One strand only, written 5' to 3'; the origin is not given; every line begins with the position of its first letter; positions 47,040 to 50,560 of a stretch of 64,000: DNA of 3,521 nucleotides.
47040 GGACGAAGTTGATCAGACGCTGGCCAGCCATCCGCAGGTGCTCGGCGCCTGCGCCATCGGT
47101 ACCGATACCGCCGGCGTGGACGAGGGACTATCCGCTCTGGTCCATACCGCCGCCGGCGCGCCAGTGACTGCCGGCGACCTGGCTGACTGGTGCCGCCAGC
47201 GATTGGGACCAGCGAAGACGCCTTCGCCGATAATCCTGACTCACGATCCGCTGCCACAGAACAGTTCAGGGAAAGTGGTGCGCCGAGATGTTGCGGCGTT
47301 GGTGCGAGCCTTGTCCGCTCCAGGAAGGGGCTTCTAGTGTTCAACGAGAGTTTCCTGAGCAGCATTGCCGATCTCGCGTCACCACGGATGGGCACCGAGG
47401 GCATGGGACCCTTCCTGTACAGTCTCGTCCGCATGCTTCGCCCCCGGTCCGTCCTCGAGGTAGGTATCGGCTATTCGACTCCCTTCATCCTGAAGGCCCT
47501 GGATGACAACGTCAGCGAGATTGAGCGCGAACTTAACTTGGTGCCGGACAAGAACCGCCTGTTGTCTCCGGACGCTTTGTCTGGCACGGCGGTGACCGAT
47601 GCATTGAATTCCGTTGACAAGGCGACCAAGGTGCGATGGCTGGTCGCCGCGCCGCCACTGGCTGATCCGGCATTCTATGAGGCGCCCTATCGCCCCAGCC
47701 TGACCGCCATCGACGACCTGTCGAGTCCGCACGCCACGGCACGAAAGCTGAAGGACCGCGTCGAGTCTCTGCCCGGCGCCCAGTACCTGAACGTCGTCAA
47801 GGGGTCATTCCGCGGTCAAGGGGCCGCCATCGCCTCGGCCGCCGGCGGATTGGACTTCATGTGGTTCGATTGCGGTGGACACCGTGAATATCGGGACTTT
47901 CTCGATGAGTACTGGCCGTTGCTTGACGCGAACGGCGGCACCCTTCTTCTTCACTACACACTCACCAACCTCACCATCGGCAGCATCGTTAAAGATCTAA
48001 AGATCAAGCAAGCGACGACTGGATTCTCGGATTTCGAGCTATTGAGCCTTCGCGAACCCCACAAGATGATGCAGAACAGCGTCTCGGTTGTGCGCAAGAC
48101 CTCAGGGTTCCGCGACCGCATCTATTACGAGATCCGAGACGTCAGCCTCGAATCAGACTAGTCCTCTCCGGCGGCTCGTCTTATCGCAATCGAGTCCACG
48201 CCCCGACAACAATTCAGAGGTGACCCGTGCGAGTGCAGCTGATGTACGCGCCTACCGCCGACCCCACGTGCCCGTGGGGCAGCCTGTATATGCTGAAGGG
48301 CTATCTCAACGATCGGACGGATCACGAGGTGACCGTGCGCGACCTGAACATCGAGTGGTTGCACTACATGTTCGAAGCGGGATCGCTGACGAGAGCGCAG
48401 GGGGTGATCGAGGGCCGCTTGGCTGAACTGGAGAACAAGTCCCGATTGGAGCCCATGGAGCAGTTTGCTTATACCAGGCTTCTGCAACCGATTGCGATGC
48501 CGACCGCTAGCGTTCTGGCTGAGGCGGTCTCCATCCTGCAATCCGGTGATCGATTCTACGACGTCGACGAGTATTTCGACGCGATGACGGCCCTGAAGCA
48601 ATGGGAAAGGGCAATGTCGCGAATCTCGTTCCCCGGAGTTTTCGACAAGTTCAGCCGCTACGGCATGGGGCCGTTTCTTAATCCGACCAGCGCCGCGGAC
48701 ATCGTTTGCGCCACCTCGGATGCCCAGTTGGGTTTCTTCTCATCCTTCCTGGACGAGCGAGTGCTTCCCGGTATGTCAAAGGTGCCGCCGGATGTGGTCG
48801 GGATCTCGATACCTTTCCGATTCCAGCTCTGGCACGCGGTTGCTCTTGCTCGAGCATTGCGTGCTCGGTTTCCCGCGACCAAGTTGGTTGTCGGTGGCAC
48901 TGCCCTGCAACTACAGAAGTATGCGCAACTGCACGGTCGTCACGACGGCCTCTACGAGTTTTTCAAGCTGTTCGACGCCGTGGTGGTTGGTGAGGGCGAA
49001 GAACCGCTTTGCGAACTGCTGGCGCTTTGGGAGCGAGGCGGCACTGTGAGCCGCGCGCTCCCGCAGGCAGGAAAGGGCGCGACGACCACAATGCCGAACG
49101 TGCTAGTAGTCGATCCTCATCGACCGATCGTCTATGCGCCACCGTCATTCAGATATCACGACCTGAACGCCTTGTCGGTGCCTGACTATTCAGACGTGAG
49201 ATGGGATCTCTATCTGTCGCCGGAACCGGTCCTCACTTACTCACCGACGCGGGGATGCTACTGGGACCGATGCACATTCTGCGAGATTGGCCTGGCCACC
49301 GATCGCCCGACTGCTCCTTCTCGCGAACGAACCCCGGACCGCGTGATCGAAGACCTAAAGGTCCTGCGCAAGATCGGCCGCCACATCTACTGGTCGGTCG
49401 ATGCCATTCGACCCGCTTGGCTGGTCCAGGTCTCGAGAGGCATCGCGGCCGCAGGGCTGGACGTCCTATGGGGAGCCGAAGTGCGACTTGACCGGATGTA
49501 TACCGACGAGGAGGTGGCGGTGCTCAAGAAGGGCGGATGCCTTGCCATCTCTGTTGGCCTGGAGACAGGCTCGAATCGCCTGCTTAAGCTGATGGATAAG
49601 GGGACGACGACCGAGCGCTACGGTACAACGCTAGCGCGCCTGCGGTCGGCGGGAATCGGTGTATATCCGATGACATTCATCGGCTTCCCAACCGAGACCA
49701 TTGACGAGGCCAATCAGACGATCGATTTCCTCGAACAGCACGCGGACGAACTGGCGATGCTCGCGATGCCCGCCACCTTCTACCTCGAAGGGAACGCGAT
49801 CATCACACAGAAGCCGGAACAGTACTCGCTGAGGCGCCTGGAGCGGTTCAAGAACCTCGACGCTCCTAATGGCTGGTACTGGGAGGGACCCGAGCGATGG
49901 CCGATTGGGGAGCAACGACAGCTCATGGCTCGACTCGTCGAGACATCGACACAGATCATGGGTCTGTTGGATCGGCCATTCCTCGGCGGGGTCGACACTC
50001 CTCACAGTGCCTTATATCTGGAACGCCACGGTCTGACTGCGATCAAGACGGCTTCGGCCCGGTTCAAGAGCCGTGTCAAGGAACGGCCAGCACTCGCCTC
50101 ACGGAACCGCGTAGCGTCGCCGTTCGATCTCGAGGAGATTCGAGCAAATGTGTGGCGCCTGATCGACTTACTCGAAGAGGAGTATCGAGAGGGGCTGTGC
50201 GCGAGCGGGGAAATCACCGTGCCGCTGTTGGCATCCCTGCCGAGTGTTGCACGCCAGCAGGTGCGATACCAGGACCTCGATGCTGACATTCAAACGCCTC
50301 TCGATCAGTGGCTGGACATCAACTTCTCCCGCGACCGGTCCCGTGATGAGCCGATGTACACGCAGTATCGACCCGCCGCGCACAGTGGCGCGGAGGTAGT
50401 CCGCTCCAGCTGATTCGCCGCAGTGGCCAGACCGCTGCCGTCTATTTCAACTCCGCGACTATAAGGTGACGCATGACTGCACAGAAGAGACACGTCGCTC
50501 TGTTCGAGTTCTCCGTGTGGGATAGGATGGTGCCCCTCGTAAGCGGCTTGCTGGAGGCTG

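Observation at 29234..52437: Three paralogous ~640-654 aa cobalamin-type radical SAM enzymes in one operon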

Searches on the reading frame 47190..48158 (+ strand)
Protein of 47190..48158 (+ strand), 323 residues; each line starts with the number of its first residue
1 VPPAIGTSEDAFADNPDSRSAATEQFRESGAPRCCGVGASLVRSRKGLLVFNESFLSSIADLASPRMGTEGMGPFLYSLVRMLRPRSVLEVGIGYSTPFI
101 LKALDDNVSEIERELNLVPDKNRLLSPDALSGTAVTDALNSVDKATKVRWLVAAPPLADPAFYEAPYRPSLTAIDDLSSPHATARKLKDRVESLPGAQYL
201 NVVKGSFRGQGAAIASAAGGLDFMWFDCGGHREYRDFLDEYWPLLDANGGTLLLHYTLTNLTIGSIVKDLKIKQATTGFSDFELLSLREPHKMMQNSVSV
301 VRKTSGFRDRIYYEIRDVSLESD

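Call 10: search_protein_families(library=pfam, proteins=[window:47190-48158:+], max_evalue=0.001)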
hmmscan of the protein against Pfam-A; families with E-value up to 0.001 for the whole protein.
window:47190-48158:+ (323 aa): 0 families

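Call 12: search_protein_families(library=ncbifam, proteins=[window:47190-48158:+], max_evalue=0.001)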
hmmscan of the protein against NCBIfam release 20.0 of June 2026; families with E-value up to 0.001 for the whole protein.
window:47190-48158:+ (323 aa): 0 families

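Call 44: search_protein_families(library=pfam, proteins=[window:47190-48158:+], max_evalue=1)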
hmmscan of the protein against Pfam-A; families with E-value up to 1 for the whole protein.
window:47190-48158:+ (323 aa): 1 family
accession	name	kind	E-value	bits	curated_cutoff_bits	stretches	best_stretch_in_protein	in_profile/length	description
PF13578.12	Methyltransf_24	-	0.0026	19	26.3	1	89-255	1-103/105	Methyltransferase domain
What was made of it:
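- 47337..48161 (+): 274-aa protein with a weak class I methyltransferase signal, lying between adenylating enzyme B and the fourth rSAM. Methyltransf_24 E 0.0026, below cut-off (call 44).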

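Call 64: search_solved_structures(query=window:47337-48158:+, max_evalue=1)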
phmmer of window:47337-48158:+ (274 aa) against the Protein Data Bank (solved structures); distinct sequences matched with E-value up to 1: 3.
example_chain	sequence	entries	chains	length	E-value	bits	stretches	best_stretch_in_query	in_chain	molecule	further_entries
2gpy_A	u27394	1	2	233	0.19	14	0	16-65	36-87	O-methyltransferase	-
8c9v_A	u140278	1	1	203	0.43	12.9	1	20-63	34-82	O-methyltransferase, family 3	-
7cvu_A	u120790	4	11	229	0.75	12.1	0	8-61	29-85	O-methyltransferase family 3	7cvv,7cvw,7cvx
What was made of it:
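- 47337..48161 (+): PDB family-3 O-methyltransferases only at E 0.19-0.75, not significant (call 64).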

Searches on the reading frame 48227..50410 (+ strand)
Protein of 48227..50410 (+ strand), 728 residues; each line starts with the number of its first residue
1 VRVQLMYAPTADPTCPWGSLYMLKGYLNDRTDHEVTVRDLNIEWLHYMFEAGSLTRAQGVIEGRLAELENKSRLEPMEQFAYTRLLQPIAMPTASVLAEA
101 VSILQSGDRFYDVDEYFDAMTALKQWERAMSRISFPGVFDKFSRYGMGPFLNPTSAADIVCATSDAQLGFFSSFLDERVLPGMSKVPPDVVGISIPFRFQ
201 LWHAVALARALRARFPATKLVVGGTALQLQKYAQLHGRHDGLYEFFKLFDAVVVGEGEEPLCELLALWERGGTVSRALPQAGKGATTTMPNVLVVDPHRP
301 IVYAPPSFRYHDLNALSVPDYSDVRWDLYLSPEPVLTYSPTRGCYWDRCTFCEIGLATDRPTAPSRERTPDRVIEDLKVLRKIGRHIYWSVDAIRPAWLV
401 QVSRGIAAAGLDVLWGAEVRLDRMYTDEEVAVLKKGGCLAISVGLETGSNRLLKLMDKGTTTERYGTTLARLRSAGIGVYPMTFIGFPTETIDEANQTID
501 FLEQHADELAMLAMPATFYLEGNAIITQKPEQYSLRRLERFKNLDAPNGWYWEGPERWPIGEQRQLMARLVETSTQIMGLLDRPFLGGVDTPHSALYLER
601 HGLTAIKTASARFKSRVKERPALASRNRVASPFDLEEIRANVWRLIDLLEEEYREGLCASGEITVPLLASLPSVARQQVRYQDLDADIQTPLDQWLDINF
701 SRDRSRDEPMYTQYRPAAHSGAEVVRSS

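Call 10: search_protein_families(library=pfam, proteins=[window:48227-50410:+], max_evalue=0.001)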
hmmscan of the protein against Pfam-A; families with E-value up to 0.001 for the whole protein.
window:48227-50410:+ (728 aa): 2 families
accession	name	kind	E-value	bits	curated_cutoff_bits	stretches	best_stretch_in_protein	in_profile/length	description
PF04055.27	Radical_SAM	-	9.8e-16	58.8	29.5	1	338-502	1-166/166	Radical SAM superfamily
PF02310.24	B12-binding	-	7.4e-07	29.5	32.1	1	179-264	43-120/121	B12 binding domain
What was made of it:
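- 48227..50413 (+): Fourth class B radical SAM enzyme (728 aa) of an unrelated subfamily, with an N-terminal extension of about 170 aa. Pfam Radical_SAM 58.8 bits, B12-binding 29.5 bits (call 10).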

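Call 12: search_protein_families(library=ncbifam, proteins=[window:48227-50410:+], max_evalue=0.001)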
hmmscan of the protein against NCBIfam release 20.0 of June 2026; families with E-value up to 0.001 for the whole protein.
window:48227-50410:+ (728 aa): 17 families
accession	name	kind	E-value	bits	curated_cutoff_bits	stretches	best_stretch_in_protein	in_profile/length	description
TIGR03975.1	rSAM_ocin_1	subfamily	5.4e-24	84.6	281.85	1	178-503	119-428/606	RiPP maturation radical SAM C-methyltransferase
TIGR04479.1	bcpD_PhpK_rSAM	subfamily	7.6e-21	74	600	1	334-535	240-436/504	PhpK family radical SAM P-methyltransferase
NF050148.1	rSAM_ApyD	equivalog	3.6e-13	48.8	750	1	183-507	70-368/645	RiPP biosynthesis radical SAM protein ApyD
TIGR04367.1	HpnR_B12_rSAM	equivalog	2.3e-12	46.2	650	1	183-479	56-327/490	hopanoid C-3 methylase HpnR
TIGR04072.2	rSAM_ladder_B12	equivalog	2.5e-12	46.2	360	1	316-504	161-348/443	lipid biosynthesis B12-binding/radical SAM protein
TIGR03471.1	HpnJ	equivalog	2.2e-11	43.3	577.6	1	333-504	195-364/472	hopanoid biosynthesis associated radical SAM protein HpnJ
TIGR04013.1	B12_SAM_MJ_1487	hypoth_equivalog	5.8e-11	41.8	251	1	428-523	255-351/382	TIGR04013 family B12-binding domain/radical SAM domain-containing protein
TIGR04014.1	B12_SAM_MJ_0865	equivalog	4.8e-10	38.8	360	1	341-505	166-336/434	methyl-coenzyme M reductase glutamine C-methyltransferase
NF040542.1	rSAM_RCCLKC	equivalog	5.2e-09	35.8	450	1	184-505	45-350/423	arsinothricin biosynthesis radical SAM protein ArsL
NF040546.1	rSAM_CUAEP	equivalog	1.4e-08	33.9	500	1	189-505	49-341/468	CUAEP/CCAEP-tail radical SAM (seleno)protein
TIGR02026.1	BchE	equivalog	2.8e-08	33.1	481.35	1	176-514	52-374/497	magnesium-protoporphyrin IX monomethyl ester anaerobic oxidative cyclase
NF033070.1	rSAM_AprD4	equivalog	9.1e-08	31.4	500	1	399-502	260-363/456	AprD4 family radical SAM diol-dehydratase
TIGR00089.1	TIGR00089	subfamily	1.5e-07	30.5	251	1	440-506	251-319/429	MiaB/RimO family radical SAM methylthiotransferase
TIGR04385.1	B12_rSAM_cofa1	equivalog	5e-06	26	450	1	211-504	93-363/438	B12 lower ligand biosynthesis radical SAM protein BzaD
TIGR01574.1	miaB-methiolase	equivalog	6.5e-06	25.4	355.3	1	426-506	242-326/437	tRNA (N6-isopentenyl adenosine(37)-C2)-methylthiotransferase MiaB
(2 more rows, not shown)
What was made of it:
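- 48227..50413 (+): Best NCBIfam hits are rSAM_ocin_1 at 85 bits and PhpK at 74 bits, both far below cut-off (call 12).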

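Call 71: search_solved_structures(query=window:48227-50410:+, max_evalue=0.001)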
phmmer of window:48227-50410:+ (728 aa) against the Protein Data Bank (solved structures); distinct sequences matched with E-value up to 0.001: 2.
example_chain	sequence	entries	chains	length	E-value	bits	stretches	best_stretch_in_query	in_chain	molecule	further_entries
6fd2_B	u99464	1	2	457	1.9e-07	32.7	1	267-503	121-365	Putative apramycin biosynthetic oxidoreductase 4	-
5ul2_A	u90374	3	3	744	0.0001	23.7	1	335-504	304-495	OxsB protein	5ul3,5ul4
